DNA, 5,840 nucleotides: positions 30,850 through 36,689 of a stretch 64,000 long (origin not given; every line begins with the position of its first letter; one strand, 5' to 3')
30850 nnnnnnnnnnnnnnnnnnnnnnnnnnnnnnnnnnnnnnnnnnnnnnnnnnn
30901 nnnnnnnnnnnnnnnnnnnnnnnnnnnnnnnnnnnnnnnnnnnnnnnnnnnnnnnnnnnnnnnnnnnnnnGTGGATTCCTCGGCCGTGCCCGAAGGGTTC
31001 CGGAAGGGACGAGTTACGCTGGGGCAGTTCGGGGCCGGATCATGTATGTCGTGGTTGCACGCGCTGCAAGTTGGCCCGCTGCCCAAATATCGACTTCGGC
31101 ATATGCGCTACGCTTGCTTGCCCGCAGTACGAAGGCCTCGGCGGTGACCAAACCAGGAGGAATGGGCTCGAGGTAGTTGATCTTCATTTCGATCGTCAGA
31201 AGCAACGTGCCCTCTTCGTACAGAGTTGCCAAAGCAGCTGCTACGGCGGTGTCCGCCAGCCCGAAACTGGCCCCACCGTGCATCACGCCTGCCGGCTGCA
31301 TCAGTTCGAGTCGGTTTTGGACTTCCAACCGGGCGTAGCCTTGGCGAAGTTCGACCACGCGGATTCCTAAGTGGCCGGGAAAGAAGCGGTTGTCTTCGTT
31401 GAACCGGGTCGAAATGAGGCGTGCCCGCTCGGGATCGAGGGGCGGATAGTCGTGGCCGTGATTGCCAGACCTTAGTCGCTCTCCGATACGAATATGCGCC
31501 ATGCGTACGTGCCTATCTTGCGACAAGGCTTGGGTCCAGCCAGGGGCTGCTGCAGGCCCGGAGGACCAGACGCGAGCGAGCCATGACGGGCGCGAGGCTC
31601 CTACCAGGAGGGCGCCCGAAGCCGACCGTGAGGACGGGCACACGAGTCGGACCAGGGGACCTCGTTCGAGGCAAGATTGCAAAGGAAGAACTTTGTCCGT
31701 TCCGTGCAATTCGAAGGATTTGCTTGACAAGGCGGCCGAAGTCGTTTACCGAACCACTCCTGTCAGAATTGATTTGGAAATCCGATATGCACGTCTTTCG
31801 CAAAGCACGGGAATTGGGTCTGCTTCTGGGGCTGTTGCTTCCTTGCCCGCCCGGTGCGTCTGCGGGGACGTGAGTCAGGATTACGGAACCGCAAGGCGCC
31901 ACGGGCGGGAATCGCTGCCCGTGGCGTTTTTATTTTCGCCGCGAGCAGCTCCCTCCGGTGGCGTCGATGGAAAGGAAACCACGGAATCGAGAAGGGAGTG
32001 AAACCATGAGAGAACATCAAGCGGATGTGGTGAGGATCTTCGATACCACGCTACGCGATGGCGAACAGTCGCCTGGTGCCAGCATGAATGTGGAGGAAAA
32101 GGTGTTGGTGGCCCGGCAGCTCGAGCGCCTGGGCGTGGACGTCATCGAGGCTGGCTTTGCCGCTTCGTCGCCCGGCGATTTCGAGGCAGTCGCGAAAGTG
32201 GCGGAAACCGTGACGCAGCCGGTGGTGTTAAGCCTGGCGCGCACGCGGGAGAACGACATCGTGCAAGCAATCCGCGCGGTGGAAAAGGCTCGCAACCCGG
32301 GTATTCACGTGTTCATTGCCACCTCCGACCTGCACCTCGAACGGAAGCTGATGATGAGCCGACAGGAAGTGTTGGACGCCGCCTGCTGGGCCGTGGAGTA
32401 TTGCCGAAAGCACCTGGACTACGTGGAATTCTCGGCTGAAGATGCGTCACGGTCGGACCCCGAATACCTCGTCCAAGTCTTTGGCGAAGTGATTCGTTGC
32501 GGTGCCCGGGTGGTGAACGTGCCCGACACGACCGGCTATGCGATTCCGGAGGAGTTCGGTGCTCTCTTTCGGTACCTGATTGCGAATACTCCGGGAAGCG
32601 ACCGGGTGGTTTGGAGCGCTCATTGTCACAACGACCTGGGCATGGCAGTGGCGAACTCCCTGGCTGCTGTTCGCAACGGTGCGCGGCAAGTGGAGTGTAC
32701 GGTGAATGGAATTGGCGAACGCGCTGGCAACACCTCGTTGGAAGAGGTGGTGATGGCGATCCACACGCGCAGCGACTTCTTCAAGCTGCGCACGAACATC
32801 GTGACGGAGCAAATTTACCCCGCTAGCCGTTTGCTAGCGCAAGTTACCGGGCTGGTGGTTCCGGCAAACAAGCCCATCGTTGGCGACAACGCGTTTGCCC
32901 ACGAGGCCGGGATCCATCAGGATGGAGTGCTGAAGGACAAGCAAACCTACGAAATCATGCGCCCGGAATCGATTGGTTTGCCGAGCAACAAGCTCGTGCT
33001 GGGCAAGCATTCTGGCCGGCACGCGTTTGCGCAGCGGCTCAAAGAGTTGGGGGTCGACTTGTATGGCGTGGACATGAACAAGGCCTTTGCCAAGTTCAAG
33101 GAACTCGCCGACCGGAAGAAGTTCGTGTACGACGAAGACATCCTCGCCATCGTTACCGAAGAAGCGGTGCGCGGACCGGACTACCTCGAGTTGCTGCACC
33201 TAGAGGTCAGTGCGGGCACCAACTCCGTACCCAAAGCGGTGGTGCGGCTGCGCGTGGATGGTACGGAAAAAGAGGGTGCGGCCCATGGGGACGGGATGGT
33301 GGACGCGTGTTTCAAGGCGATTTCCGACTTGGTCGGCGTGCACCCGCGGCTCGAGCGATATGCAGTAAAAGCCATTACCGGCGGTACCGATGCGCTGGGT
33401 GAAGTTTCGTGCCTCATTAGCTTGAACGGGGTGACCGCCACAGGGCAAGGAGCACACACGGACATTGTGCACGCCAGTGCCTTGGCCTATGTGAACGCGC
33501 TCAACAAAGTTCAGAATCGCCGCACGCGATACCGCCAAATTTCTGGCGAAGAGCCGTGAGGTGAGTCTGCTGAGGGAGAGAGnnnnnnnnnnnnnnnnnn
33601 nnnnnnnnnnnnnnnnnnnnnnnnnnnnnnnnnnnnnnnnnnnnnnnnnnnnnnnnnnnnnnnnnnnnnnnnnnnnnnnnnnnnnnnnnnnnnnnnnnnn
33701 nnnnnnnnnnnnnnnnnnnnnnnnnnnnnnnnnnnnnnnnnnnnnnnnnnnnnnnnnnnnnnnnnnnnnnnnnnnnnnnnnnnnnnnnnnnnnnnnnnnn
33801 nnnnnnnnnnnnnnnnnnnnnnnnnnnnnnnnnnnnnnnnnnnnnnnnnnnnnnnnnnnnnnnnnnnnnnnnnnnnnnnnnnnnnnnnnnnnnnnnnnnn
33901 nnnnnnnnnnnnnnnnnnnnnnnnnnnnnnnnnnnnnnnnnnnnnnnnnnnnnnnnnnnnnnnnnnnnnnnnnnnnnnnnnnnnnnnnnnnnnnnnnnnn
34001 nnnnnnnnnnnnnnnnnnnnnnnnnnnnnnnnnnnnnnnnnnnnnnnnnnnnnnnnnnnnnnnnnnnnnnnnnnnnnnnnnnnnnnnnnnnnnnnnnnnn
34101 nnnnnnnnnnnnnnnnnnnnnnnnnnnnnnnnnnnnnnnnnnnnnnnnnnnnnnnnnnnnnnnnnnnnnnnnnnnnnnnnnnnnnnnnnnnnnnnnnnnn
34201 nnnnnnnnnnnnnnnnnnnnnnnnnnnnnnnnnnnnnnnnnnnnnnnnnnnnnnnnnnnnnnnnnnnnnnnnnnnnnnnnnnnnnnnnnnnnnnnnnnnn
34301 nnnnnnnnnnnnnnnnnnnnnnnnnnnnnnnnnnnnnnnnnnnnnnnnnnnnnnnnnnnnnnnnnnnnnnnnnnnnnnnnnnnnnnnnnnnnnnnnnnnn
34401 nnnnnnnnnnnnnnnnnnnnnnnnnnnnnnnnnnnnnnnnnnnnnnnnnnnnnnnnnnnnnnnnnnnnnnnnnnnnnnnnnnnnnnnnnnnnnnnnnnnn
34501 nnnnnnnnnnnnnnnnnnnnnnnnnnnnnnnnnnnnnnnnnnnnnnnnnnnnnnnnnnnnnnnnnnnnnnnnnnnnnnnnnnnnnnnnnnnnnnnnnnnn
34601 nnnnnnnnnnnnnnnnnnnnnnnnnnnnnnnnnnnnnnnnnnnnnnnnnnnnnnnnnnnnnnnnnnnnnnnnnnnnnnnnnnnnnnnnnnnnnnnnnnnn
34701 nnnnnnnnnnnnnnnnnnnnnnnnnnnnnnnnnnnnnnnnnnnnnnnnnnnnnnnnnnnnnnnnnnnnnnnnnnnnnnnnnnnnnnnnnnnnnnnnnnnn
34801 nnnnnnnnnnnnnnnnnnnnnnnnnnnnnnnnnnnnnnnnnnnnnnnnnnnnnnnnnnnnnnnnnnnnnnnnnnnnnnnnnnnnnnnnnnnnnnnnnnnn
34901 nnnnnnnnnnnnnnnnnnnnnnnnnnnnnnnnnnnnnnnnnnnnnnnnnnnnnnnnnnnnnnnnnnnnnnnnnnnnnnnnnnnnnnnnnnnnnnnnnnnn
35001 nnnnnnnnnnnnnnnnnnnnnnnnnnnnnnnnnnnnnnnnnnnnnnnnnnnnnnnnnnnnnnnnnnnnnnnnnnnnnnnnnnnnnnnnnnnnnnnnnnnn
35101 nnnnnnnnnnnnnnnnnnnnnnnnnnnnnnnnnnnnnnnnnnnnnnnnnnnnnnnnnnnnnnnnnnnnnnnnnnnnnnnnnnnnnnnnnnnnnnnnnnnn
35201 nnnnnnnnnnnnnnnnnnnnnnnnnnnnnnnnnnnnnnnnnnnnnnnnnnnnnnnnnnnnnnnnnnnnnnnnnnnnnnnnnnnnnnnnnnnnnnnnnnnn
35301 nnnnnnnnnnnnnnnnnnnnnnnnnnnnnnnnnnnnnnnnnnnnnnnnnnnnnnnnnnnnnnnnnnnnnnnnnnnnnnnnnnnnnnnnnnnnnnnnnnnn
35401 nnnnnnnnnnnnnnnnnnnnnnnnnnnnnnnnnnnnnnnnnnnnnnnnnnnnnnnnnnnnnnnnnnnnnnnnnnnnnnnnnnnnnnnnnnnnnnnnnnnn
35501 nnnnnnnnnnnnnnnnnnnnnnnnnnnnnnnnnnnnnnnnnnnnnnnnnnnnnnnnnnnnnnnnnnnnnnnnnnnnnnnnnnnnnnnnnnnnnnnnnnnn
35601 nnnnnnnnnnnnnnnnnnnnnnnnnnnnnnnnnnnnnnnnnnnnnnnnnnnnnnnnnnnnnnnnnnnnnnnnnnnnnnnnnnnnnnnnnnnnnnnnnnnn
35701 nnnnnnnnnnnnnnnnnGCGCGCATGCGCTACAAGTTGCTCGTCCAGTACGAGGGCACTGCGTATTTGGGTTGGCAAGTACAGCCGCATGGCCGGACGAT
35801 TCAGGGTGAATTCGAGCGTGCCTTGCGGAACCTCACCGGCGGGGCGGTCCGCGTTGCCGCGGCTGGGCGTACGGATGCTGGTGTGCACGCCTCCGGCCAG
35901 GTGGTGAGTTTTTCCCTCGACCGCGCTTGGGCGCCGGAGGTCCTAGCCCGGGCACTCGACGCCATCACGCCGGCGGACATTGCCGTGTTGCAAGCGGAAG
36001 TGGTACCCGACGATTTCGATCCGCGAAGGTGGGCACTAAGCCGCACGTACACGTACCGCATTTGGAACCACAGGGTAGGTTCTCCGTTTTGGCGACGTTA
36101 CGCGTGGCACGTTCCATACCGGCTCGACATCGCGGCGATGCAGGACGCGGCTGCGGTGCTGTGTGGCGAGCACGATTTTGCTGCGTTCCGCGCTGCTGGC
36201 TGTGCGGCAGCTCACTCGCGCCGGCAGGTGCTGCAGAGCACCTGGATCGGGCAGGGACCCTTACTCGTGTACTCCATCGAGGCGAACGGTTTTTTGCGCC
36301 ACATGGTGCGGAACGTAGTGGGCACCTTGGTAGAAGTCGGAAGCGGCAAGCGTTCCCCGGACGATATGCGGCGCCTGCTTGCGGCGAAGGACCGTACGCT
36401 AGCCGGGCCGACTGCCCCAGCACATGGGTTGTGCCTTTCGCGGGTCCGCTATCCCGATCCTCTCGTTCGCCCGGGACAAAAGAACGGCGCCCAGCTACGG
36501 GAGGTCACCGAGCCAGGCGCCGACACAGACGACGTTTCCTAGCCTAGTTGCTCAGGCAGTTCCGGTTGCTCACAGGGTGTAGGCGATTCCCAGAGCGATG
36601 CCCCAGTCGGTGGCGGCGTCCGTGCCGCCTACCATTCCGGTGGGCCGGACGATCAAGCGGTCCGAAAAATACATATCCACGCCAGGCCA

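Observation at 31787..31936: Leucine leader-peptide attenuator upstream of leuA in a high-GC genome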

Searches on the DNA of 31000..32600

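Call 3: search_rna_families(source=window, start=31000, end=32600, threshold=evalue, max_evalue=10, show_alignments=3)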
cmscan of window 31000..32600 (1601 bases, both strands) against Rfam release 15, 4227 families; matches with E-value up to 10: 6.
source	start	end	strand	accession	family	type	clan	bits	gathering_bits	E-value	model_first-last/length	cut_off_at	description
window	31895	31965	+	RF03371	mir-4788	Gene; miRNA;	-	20.6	91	0.98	1-80/80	no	mir-4788 microRNA precursor family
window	31889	31970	+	RF00867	mir-BART5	Gene; miRNA;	-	18.4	70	4.5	1-89/89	no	mir-BART5 microRNA precursor family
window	31897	31956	-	RF01670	P17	Gene; sRNA;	-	17.3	45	0.13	1-282/282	no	Pseudomonas sRNA P17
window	31876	31935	+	RF02871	ncS54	Gene; sRNA;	-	14.9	43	4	1-79/79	no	Burkholderia sRNA 54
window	31885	31937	+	RF03975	mir-5881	Gene; miRNA;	-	14.9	87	8.3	1-67/67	no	mir-5881 microRNA precursor family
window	32395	32459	+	RF01128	sR43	Gene; snRNA; snoRNA; CD-box;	-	11.3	45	9.4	1-56/56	no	Small nucleolar RNA sR42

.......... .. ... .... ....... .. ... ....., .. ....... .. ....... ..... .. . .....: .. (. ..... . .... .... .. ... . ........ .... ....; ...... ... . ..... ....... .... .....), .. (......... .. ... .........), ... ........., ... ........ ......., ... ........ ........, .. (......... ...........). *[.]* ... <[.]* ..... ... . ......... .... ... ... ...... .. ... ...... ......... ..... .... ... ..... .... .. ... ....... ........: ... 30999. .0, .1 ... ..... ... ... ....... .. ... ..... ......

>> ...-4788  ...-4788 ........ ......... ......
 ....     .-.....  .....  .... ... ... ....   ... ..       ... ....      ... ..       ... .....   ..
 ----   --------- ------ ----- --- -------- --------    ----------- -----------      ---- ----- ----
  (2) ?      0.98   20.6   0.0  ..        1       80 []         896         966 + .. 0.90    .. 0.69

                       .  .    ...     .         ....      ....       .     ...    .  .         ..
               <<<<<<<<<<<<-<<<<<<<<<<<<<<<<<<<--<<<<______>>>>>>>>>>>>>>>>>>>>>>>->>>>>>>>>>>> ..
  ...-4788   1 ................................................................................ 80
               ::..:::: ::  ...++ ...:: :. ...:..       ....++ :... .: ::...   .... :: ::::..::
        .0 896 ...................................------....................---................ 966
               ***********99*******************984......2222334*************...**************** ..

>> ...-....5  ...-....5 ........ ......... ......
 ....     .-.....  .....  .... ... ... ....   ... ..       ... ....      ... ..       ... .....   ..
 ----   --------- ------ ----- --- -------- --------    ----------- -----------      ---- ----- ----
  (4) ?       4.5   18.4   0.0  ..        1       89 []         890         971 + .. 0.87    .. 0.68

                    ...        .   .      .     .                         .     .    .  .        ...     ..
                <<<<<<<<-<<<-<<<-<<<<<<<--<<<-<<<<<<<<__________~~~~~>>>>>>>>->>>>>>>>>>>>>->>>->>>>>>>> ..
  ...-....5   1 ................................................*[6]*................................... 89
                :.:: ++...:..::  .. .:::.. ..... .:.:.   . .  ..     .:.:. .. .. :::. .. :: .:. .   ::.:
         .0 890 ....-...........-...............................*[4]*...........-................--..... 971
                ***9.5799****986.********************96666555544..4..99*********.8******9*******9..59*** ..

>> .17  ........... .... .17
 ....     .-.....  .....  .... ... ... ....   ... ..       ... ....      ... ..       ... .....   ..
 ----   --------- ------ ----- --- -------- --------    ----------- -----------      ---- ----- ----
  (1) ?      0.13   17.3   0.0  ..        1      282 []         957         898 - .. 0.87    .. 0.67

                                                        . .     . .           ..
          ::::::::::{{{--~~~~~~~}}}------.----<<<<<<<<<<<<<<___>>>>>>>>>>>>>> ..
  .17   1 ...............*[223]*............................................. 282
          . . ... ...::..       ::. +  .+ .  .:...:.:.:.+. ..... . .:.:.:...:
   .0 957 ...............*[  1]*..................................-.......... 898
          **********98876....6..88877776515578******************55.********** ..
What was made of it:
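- On Rfam Leu_leader (RF00512, enterobacterial leuL): No hit at E<=10 on 31000-32600 (call 3).
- On T-box leader (tRNA-sensing riboswitch): No T-box hit at E<=10 (call 3).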

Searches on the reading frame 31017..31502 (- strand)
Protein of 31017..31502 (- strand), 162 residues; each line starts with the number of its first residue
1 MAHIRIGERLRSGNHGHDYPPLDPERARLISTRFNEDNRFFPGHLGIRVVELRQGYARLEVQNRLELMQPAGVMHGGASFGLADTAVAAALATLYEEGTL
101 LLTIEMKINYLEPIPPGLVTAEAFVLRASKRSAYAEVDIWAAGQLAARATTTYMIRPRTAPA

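Call 11: search_protein_families(library=pfam, proteins=[window:31017-31502:-])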
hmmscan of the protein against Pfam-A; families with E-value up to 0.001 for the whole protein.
seq(162 aa): 3 families
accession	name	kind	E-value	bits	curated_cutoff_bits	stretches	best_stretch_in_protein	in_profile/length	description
PF03061.28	4HBT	-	6.9e-18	65.2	20.6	1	72-144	2-75/79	Thioesterase superfamily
PF13622.12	4HBT_3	-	3.5e-08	34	24.3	1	69-154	6-83/83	Acyl-CoA thioesterase N-terminal domain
PF14539.12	DUF4442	-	9.5e-08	32.8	25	1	39-127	14-100/132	Domain of unknown function (DUF4442)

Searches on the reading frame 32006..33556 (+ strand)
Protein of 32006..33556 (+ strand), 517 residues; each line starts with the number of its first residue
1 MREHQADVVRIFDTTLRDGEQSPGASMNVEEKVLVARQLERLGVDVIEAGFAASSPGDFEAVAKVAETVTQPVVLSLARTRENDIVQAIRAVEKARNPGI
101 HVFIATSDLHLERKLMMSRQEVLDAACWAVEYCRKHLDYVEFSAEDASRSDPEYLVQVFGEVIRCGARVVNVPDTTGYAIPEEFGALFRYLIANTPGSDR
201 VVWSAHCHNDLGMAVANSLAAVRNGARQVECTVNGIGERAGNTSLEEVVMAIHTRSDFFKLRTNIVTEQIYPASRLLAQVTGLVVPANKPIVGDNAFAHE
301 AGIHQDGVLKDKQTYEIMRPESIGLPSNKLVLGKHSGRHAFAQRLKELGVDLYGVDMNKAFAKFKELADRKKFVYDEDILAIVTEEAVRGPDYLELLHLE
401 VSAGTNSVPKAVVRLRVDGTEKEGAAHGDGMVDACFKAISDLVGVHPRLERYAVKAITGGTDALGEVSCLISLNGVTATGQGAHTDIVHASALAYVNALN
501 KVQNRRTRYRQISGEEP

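Call 10: find_related_loci(query=window:32006-33556:+, collection=genome_contigs, flank=3000)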
Query window:32006-33556:+ (517 aa) in genome_contigs; peptide patterns used: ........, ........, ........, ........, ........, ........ (x = any residue, [..] = any of these).
599 stretches matched a pattern (row limit reached: there are more); 577 encode a relative of the query (tblastn E <= 1e-3); the best 80 are kept; 80 distinct loci.
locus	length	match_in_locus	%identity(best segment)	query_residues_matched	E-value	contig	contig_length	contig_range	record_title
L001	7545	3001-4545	93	3-517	0e+0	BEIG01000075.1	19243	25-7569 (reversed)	Bacterium HR30 DNA, contig: NODE_852_75, isolate: HRbin30, whole genome shotgun sequence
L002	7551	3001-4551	92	1-517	0e+0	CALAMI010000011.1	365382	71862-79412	MAG: Candidatus Binatia bacterium isolate R1_Bin_MAXBIN__076_sub_1 genome assembly, contig: c_000003500411, whole genome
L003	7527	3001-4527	81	9-517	0e+0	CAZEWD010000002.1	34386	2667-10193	MAG TPA_asm: uncultured Candidatus Binatia bacterium isolate SRP263991_co5_163 genome assembly, contig: NODE_2584_length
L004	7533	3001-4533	79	7-517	0e+0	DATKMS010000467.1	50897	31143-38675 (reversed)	MAG TPA_asm: Candidatus Margulisiibacteriota bacterium isolate SMAG_U14717 k141_354711, whole genome shotgun sequence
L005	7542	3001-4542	77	3-516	0e+0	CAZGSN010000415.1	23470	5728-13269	MAG TPA_asm: uncultured Candidatus Binatia bacterium isolate binchicken_co200_33 genome assembly, contig: k141_670834, w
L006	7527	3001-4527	78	9-517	0e+0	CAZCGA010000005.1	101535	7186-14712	MAG TPA_asm: uncultured Candidatus Binatia bacterium isolate SRP119689_co1_8 genome assembly, contig: NODE_172_length_10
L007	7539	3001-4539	77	5-517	0e+0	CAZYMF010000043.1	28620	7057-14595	MAG TPA_asm: uncultured Candidatus Binatia bacterium isolate SRP214966_co3_99 genome assembly, contig: NODE_1852_length_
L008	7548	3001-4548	77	2-517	0e+0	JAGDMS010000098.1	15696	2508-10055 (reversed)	MAG: Deltaproteobacteria bacterium isolate CTSoil_040 scaffold_1590, whole genome shotgun sequence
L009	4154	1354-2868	78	8-511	0e+0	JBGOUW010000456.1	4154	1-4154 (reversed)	MAG: Candidatus Binatia bacterium isolate OBJ_0618_7090110_13 k141_531332_length_4154_cov_17.9885, whole genome shotgun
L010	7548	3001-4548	77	2-517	0e+0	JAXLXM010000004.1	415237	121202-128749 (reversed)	MAG: Candidatus Binatia bacterium isolate STL-DESB1 C1.37.fa-4, whole genome shotgun sequence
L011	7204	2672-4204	76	7-517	0e+0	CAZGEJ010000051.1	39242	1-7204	MAG TPA_asm: uncultured Candidatus Binatia bacterium isolate binchicken_co319_203 genome assembly, contig: NODE_1311_len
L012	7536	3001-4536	76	6-517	0e+0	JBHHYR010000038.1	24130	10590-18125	MAG: Candidatus Binatia bacterium isolate Maj_2_bin.38 NODE_940_length_24130_cov_6.865254, whole genome shotgun sequence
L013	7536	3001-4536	73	7-517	0e+0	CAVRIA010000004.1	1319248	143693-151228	MAG: uncultured bacterium isolate MFD05684.bin.1.163 genome assembly, contig: contig_14863, whole genome shotgun sequenc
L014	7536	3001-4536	72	1-511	0e+0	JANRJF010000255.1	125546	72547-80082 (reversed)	MAG: Deltaproteobacteria bacterium isolate bins.329 k141_1640250, whole genome shotgun sequence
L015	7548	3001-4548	71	2-517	0e+0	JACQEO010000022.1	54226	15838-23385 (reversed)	MAG: Deltaproteobacteria bacterium isolate NC_groundwater_1023_Pr1_S-0.65um_68_39 Montesol18_Sp65_coassembly_scaffold_33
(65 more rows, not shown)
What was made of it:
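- The closest LeuA matches are 93% and 92% identical (call 10).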

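Call 11: search_protein_families(library=pfam, proteins=[window:32006-33556:+])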
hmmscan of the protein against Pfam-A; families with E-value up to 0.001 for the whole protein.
window:32006-33556:+ (517 aa): 4 families
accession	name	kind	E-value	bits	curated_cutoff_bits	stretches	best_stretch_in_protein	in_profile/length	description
PF00682.25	HMGL-like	-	1.3e-88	297.2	29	1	9-276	2-259/260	HMGL-like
PF08502.15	LeuA_dimer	-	4.2e-35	121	24.9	1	374-502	2-130/131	LeuA allosteric (dimerisation) domain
PF22617.1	HCS_D2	-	1e-30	106.4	27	1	291-372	1-82/82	Homocitrate synthase post-HMGL domain-like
PF02310.24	B12-binding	-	0.00072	19.8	32.1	0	33-104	18-86/121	B12 binding domain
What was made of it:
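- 32006..33559 (+): leuA (2-isopropylmalate synthase), the first regulated gene. Its SD, AAGGGAG, is at 31992-31998. Pfam HMGL-like, HCS_D2 and LeuA_dimer (call 11).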

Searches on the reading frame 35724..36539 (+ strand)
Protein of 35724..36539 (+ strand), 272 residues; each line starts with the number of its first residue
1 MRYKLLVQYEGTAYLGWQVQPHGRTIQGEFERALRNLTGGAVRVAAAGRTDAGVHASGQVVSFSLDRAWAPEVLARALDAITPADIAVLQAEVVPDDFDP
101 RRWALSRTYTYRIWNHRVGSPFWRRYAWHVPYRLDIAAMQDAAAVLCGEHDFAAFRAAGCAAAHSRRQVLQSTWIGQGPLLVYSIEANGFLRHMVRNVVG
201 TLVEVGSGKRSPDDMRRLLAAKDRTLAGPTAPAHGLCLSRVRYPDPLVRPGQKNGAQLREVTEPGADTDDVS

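Call 11: search_protein_families(library=pfam, proteins=[window:35724-36539:+])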
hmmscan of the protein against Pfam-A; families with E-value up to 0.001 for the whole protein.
window:35724-36539:+ (272 aa): 1 family
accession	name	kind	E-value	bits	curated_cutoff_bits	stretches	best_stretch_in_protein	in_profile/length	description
PF01416.25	PseudoU_synth_1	-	5.2e-46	156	23.3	2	142-244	1-108/108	tRNA pseudouridine synthase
